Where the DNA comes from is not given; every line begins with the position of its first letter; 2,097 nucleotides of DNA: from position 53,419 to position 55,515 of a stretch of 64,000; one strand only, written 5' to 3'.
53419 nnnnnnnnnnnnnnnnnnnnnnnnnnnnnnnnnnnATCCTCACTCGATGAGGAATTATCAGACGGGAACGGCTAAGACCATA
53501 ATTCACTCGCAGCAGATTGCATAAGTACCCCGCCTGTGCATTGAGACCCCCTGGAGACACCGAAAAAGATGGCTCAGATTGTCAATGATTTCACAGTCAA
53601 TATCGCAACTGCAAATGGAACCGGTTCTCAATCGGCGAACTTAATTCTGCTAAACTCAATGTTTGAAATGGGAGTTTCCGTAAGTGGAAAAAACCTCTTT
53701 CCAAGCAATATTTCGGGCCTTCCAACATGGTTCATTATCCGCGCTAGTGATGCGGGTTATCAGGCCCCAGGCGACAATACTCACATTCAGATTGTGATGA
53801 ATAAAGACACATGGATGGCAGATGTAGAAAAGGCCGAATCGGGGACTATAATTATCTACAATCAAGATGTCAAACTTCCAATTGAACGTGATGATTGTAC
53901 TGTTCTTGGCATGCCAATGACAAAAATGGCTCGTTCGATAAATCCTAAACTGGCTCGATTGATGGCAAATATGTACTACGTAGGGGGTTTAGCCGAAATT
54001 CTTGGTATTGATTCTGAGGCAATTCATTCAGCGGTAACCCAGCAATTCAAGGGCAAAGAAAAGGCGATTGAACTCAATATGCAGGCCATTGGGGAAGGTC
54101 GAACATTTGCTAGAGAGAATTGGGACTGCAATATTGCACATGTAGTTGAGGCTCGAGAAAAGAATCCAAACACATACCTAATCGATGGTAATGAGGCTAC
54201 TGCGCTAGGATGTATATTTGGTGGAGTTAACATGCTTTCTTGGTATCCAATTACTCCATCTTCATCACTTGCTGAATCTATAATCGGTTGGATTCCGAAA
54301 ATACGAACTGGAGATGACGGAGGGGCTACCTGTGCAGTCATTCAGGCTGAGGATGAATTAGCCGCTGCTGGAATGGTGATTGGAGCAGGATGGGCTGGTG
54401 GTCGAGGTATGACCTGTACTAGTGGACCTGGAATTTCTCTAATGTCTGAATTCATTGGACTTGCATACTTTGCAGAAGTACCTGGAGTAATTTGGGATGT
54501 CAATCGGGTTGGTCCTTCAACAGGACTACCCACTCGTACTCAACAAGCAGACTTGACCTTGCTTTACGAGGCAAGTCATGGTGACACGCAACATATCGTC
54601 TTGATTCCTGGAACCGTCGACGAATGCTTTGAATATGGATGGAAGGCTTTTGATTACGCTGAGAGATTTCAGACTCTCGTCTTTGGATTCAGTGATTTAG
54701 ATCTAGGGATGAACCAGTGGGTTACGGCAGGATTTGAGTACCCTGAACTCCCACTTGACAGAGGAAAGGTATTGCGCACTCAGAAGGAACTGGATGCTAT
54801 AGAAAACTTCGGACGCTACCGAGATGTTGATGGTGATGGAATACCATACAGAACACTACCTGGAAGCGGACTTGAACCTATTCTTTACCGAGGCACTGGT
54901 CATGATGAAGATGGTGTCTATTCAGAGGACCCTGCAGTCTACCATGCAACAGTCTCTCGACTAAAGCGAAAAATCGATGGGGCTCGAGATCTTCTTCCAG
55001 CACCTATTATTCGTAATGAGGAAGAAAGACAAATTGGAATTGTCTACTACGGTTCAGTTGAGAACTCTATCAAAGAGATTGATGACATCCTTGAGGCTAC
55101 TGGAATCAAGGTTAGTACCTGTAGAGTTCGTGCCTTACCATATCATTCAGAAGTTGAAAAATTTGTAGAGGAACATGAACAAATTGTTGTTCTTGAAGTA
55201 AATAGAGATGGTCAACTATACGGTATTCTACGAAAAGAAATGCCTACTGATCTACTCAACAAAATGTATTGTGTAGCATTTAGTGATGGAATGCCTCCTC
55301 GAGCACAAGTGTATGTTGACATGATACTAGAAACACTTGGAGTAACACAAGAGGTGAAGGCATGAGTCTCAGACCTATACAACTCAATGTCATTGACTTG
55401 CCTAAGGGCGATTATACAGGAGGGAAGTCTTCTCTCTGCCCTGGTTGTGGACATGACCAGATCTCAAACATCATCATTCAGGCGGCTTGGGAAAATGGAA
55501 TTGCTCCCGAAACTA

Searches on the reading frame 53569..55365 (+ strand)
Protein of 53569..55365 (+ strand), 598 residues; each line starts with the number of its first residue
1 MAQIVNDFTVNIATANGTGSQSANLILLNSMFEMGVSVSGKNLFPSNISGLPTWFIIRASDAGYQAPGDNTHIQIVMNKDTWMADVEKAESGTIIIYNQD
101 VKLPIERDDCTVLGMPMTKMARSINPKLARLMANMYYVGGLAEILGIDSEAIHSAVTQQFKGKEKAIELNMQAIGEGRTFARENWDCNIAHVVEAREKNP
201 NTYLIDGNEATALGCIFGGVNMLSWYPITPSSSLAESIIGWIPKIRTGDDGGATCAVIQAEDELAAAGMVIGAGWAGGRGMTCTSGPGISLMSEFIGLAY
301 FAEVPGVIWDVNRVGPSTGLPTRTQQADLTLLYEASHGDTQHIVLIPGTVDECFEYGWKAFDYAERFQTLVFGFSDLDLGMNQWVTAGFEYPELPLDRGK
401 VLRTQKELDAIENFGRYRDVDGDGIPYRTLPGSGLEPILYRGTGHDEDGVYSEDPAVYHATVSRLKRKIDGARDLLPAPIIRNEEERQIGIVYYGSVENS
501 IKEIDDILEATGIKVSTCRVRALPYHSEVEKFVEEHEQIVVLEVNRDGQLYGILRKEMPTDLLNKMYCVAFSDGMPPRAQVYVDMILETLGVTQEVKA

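Call 89: search_protein_families(library=pfam, proteins=[window:53569-55365:+], max_evalue=0.00001)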
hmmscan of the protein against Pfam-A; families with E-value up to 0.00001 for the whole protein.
window:53569-55365:+ (598 aa): 2 families
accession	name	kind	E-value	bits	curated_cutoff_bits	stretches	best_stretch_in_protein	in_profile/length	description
PF01855.24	POR_N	-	1.7e-43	149.4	27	1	214-376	2-154/231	Pyruvate flavodoxin/ferredoxin oxidoreductase, thiamine diP-bdg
PF01558.24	POR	-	8.7e-28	98.1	27.4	1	17-178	2-172/173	Pyruvate ferredoxin/flavodoxin oxidoreductase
